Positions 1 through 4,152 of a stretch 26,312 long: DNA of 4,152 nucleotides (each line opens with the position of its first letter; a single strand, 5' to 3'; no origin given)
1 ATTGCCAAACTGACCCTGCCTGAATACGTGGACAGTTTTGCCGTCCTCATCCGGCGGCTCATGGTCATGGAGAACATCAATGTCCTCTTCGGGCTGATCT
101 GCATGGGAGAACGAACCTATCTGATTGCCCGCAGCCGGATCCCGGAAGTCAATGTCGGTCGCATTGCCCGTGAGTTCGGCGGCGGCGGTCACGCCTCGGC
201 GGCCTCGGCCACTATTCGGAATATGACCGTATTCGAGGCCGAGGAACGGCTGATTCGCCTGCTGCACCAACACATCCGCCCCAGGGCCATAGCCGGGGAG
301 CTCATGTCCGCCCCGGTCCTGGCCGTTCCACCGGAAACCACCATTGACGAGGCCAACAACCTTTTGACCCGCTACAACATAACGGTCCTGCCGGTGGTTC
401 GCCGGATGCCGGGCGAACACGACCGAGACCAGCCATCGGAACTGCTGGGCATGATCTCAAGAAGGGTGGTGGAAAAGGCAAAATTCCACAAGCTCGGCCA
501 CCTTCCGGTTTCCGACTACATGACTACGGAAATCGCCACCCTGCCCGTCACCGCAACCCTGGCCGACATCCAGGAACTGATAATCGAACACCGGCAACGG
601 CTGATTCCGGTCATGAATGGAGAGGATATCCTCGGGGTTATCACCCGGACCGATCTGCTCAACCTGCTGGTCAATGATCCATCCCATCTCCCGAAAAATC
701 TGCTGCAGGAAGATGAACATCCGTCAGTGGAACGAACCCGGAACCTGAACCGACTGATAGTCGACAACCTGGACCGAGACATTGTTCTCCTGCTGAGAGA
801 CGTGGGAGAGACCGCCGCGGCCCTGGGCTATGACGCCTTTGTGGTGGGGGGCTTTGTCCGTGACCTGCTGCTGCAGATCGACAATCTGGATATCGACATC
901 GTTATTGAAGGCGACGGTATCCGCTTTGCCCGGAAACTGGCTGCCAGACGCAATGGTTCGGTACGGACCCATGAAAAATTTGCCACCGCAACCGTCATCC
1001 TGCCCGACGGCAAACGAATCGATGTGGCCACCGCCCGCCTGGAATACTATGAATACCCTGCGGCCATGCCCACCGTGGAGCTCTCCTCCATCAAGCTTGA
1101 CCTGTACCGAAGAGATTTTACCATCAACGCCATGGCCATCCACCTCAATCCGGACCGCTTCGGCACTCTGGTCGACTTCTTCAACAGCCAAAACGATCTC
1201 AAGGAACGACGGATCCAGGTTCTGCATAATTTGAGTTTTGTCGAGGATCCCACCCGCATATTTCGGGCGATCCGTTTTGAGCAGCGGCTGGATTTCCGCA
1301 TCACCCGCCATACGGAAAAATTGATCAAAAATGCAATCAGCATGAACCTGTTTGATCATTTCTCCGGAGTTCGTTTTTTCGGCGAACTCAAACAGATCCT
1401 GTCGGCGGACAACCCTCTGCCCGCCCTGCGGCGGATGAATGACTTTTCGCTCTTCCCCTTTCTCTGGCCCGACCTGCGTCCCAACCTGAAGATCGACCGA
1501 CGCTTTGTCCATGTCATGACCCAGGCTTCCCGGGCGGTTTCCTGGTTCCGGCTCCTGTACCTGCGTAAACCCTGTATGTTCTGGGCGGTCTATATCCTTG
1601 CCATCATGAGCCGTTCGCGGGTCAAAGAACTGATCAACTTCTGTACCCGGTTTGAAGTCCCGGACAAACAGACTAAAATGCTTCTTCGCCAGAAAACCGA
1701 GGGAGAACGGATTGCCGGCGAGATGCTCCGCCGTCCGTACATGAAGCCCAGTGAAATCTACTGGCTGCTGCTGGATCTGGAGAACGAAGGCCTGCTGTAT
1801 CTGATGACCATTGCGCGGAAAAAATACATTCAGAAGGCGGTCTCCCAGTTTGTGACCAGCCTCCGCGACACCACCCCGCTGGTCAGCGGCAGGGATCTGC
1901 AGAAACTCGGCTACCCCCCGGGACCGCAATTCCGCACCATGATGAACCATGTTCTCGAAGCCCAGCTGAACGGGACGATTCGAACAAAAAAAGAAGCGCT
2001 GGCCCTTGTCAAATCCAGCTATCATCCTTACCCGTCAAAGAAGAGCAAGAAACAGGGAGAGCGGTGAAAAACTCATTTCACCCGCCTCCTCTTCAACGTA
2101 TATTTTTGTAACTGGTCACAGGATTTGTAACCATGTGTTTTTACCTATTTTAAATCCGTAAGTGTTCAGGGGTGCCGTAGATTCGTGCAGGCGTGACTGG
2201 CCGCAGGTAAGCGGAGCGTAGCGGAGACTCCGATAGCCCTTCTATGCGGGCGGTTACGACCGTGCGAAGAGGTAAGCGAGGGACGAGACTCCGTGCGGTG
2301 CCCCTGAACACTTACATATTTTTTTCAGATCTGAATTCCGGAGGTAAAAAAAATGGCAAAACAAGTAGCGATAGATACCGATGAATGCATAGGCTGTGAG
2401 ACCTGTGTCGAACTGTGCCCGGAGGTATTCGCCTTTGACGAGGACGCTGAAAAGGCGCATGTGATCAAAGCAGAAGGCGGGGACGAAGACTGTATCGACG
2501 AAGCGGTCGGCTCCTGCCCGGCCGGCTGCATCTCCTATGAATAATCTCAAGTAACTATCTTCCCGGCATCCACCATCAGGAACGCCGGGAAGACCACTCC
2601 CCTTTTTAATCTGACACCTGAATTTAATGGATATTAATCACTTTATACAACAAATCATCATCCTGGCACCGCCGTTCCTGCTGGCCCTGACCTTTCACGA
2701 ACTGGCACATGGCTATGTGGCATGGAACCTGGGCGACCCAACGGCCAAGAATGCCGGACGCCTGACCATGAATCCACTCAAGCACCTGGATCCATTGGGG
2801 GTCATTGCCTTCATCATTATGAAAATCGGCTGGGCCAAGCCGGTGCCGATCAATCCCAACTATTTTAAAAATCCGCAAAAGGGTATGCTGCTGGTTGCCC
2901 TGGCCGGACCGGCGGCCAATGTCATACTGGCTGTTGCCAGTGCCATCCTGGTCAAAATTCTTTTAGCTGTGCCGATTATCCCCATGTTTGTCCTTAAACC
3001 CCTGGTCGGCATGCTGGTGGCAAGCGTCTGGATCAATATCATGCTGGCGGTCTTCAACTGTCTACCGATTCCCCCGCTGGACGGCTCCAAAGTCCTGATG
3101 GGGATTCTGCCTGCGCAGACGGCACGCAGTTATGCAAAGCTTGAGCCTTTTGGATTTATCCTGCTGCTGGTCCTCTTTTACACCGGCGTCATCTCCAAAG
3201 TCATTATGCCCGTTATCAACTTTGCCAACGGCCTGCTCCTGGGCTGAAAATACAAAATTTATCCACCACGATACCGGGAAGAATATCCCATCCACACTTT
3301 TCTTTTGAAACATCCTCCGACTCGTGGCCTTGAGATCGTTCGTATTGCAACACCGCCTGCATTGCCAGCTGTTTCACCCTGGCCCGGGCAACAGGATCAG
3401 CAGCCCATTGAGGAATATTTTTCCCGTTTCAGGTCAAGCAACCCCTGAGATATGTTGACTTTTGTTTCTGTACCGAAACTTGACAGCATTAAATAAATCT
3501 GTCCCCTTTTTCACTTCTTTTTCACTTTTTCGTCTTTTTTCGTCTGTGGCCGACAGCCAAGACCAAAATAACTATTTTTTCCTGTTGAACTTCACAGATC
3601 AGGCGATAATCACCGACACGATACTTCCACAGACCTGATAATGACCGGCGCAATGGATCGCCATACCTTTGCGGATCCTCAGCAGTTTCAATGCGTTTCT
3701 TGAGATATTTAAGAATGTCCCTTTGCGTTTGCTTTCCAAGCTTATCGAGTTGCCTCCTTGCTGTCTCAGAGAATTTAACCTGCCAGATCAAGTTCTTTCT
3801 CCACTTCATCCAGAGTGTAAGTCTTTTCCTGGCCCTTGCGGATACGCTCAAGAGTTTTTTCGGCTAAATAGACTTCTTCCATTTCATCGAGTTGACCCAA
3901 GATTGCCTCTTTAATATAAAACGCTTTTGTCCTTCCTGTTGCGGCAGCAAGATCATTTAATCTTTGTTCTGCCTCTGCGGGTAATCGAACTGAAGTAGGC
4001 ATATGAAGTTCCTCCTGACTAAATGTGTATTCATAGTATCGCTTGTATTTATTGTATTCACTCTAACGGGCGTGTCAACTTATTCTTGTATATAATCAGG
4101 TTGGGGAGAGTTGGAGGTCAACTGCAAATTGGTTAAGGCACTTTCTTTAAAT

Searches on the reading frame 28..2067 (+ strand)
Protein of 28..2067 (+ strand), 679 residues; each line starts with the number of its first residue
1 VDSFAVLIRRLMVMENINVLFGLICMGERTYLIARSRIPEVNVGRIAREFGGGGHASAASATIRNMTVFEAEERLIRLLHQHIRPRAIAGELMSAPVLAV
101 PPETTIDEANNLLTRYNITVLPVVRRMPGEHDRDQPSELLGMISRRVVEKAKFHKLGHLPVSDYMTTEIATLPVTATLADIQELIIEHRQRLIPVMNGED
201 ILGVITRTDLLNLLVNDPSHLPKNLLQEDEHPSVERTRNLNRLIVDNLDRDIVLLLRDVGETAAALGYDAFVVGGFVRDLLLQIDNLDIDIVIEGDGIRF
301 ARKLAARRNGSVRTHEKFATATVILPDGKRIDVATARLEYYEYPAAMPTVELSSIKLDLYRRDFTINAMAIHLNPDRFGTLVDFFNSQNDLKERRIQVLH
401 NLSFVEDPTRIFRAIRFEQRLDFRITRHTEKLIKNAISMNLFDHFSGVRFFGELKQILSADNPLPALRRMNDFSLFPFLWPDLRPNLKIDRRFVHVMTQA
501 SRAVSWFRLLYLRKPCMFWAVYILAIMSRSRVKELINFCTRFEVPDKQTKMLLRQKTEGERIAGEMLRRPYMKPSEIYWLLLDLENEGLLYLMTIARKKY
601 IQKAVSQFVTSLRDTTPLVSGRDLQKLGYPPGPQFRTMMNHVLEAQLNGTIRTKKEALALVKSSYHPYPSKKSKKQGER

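Call 30: search_protein_families(library=pfam, proteins=[window:28-2067:+], max_evalue=0.01)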
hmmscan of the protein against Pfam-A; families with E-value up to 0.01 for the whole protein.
window:28-2067:+ (679 aa): 5 families
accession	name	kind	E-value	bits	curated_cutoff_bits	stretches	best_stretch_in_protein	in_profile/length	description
PF01743.26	PolyA_pol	-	1.2e-27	97.1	23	1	270-396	1-125/126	Poly A polymerase head domain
PF00571.33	CBS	-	1.2e-21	77.2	24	2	161-215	1-56/57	CBS domain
PF12627.12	PolyA_pol_RNAbd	-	1.3e-06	28.5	22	1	422-484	1-61/64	Probable RNA and SrmB- binding site of polymerase A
PF02272.25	DHHA1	-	1.8e-05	25.5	25.9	1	35-80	50-97/102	DHHA1 domain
PF13735.12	tRNA_NucTran2_2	-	0.00071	20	27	1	616-658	101-145/149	tRNA nucleotidyltransferase domain 2 putative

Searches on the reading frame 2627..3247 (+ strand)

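Call 30: search_protein_families(library=pfam, proteins=[window:2627-3247:+], max_evalue=0.01)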
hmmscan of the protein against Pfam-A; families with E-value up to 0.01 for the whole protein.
window:2627-3247:+ (206 aa): 1 family
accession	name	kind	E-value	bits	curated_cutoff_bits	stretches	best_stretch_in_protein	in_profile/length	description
PF02163.28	Peptidase_M50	-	2.1e-12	47.3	27.2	2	128-168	161-201/221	Peptidase family M50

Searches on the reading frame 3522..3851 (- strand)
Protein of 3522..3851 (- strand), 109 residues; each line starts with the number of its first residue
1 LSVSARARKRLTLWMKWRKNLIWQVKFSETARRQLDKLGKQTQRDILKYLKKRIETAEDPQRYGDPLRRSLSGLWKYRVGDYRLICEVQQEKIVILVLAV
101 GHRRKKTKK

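Call 30: search_protein_families(library=pfam, proteins=[window:3522-3851:-], max_evalue=0.01)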
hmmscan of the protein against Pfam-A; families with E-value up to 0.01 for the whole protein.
window:3522-3851:- (109 aa): 2 families
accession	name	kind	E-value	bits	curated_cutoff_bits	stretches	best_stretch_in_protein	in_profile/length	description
PF05016.21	ParE_toxin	-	3.4e-17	63.2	23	1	25-105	1-87/89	ParE toxin of type II toxin-antitoxin system, parDE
PF05973.20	Gp49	-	0.0018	18.8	23.9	1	34-108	2-78/90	Phage derived protein Gp49-like (DUF891)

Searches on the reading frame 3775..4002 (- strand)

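Call 30: search_protein_families(library=pfam, proteins=[window:3775-4002:-], max_evalue=0.01)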
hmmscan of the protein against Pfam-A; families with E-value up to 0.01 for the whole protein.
window:3775-4002:- (75 aa): 4 families
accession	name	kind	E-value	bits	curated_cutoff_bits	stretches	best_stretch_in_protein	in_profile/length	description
PF19807.5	DUF6290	-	2.1e-09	37.9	27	1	1-71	1-72/72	Family of unknown function (DUF6290)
PF05509.17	TraY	-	0.00019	21.8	21.3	1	5-49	3-47/49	TraY domain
PF07704.17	PSK_trans_fac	-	0.00071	20.9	28.3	1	10-65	9-63/82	Rv0623-like transcription factor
PF01402.27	RHH_1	-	0.0011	19.3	20.5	0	3-38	2-37/39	Ribbon-helix-helix protein, copG family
